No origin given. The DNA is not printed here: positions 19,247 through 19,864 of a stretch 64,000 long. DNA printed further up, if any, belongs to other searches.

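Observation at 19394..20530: GTP cyclohydrolase IB (FolE2) fused to an XRE helix-turn-helix DNA-binding domain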

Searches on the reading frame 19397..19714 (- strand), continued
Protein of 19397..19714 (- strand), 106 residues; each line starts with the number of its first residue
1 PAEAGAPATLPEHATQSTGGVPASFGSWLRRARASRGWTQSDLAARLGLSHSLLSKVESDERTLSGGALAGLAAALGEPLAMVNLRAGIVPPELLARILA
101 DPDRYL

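Call 76: search_protein_families(library=padloc, proteins=[L108:2890-3801:+, L108:3804-4928:+, L108:4928-6181:+, L090:2846-3694:+, L090:4682-6103:+], max_evalue=0.001)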
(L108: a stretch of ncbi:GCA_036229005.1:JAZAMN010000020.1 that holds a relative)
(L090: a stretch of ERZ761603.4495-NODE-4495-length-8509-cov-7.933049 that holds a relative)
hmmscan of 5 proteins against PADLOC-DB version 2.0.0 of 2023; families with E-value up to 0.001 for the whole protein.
L108:2890-3801:+ (304 aa): 10 families
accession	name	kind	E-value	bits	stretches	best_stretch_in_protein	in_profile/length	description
PDLC02817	DpdC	-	7.9e-40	135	1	2-298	4-293/299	DpdC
PDLC02818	DpdC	-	1.1e-39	134.6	1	3-301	5-317/319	DpdC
PDLC02815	DpdC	-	8.2e-35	118.7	1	5-301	10-308/312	DpdC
PDLC02813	DpdC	-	5.2e-13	47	2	3-171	5-171/310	DpdC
PDLC02819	DpdC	-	1.2e-10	39.7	1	248-299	47-97/101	DpdC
PDLC02821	DpdC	-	4e-10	37.8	1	248-299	116-166/170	DpdC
PDLC02820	DpdC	-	4.7e-10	37.7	1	43-121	51-130/165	DpdC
PDLC02823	DpdC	-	9.3e-10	36.7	1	93-303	5-220/223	DpdC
PDLC02816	DpdC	-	1.2e-07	29.4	1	37-111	41-117/313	DpdC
PDLC02814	DpdC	-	4.6e-07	28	1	193-297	45-147/151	DpdC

L108:3804-4928:+ (375 aa): 2 families
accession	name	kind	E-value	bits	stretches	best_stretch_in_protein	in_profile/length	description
PDLC02811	DpdB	-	1.6e-132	439.8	1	5-371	4-365/370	DpdB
PDLC02812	DpdB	-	2.4e-22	77.5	1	28-303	27-296/400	DpdB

L108:4928-6181:+ (418 aa): 4 families
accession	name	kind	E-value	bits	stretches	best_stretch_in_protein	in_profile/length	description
PDLC02807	DpdA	-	1.9e-152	505.9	1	1-410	1-408/417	DpdA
PDLC02808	DpdA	-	3.9e-82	274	1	99-401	2-306/317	DpdA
PDLC02810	DpdA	-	2.2e-65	218.2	1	216-415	1-205/224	DpdA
PDLC02809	DpdA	-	3.1e-49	165.5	1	1-216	4-208/210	DpdA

L090:2846-3694:+ (283 aa): 8 families
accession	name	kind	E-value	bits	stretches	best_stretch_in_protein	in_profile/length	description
PDLC02817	DpdC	-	7.2e-38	128.6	1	3-279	6-295/299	DpdC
PDLC02818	DpdC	-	2.4e-31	107.2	1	3-277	6-314/319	DpdC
PDLC02815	DpdC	-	3.3e-24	83.9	1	3-148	9-165/312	DpdC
PDLC02813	DpdC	-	1.5e-09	35.6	1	20-121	25-120/310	DpdC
PDLC02820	DpdC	-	2e-09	35.7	1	48-128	58-142/165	DpdC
PDLC02823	DpdC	-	1.5e-06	26.2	1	125-277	53-215/223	DpdC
PDLC02816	DpdC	-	4.4e-06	24.2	1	34-102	41-113/313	DpdC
PDLC02814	DpdC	-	1.1e-05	23.5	1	133-278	2-149/151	DpdC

L090:4682-6103:+ (474 aa): 4 families
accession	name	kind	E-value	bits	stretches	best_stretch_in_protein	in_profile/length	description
PDLC02807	DpdA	-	2.6e-152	505.4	1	45-470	1-408/417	DpdA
PDLC02808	DpdA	-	6.8e-82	273.2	1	145-467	1-312/317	DpdA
PDLC02810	DpdA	-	2.3e-62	208.3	1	273-468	1-198/224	DpdA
PDLC02809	DpdA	-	7.1e-51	170.9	1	45-273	4-208/210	DpdA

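Call 83: find_homologous_proteins(query=P0239, max_evalue=1e-20)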
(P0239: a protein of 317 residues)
Query P0239 (317 aa): 30 proteins with E <= 1e-20 among 8000 candidates.
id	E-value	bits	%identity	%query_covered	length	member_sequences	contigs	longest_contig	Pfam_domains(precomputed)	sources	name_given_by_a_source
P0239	2.8e-202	689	100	100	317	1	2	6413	PF02649.20,PF01381.29,PF13560.13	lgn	-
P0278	3.1e-97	344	54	100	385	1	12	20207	PF02649.20,PF01381.29,PF13560.13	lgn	-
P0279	1.3e-92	329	52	97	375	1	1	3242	PF02649.20,PF01381.29,PF13560.13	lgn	-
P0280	9.9e-83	296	48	97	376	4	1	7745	PF12844.14,PF02649.20,PF01381.29,PF13560.13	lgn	-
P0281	6.2e-80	287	45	97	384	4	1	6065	PF12844.14,PF02649.20,PF01381.29,PF13560.13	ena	-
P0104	3.4e-79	284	46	97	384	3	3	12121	PF12844.14,PF02649.20,PF01381.29,PF13560.13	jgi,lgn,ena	-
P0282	5.3e-78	281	46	97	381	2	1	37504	PF12844.14,PF02649.20,PF01381.29,PF13560.13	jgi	-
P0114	4.7e-76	274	45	97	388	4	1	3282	PF12844.14,PF02649.20,PF01381.29,PF13560.13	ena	-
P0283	1.3e-75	273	45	97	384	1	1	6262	PF12844.14,PF02649.20,PF01381.29,PF13560.13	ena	-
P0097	7.8e-70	254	44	96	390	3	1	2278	PF12844.14,PF02649.20,PF01381.29,PF13560.13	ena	-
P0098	3.8e-61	225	42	97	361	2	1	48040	PF12844.14,PF02649.20,PF01381.29,PF13560.13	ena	-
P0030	1.4e-59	220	43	97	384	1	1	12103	PF02649.20,PF01381.29,PF13560.13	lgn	-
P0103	6.6e-59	218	42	96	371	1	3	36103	PF02649.20,PF01381.29,PF13560.13,PF13443.13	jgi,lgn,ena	-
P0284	1.1e-58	217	39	98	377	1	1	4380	PF02649.20,PF01381.29,PF13560.13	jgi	jgi:GTP cyclohydrolase I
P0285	4.2e-58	215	38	96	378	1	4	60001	PF13744.13,PF12844.14,PF02649.20,PF01381.29,PF13560.13,PF13443.13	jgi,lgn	jgi:GTP cyclohydrolase I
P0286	6.3e-57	211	39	97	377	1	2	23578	PF02649.20,PF01381.29,PF13560.13,PF13443.13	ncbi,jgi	ncbi:MAG: hypothetical protein RLZZ299_55 [Pseudomonadota bacterium]|jgi:GTP cyclohydrolase I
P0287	1.9e-56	210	37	96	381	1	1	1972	PF02649.20,PF01381.29,PF13560.13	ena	-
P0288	5.4e-55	205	39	97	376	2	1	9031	PF02649.20,PF01381.29,PF13560.13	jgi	jgi:GTP cyclohydrolase I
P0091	1.9e-54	203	39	97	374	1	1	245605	PF02649.20,PF01381.29,PF13560.13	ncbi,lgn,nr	ncbi:MAG: GTP cyclohydrolase I FolE2 [Deltaproteobacteria bacterium]|nr:MAG: GTP cyclohydrolase I Fo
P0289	3.3e-54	202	38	96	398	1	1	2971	PF02649.20,PF01381.29,PF13560.13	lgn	-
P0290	5.0e-54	202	37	96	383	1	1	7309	PF02649.20,PF01381.29,PF13560.13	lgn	-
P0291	2.2e-53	200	37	96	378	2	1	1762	PF02649.20,PF01381.29,PF13560.13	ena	-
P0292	9.4e-53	198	37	96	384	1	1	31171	PF02649.20,PF01381.29,PF13560.13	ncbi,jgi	jgi:GTP cyclohydrolase I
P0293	1.0e-52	197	40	96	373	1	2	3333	PF12844.14,PF02649.20,PF01381.29,PF13560.13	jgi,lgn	jgi:GTP cyclohydrolase I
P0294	1.3e-52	197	37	96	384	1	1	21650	PF02649.20,PF01381.29,PF13560.13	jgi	jgi:GTP cyclohydrolase I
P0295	2.2e-52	196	36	96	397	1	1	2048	PF02649.20,PF01381.29,PF13560.13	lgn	-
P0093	5.6e-51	192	37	97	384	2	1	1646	PF02649.20,PF01381.29,PF13560.13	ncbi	-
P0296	1.4e-49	187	38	97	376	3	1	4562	PF02649.20,PF01381.29,PF13560.13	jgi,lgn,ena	-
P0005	1.2e-48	184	38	95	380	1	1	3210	PF02649.20,PF01381.29,PF13560.13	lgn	-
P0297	8.5e-26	109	37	60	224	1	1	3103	PF02649.20,PF01381.29,PF13560.13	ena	-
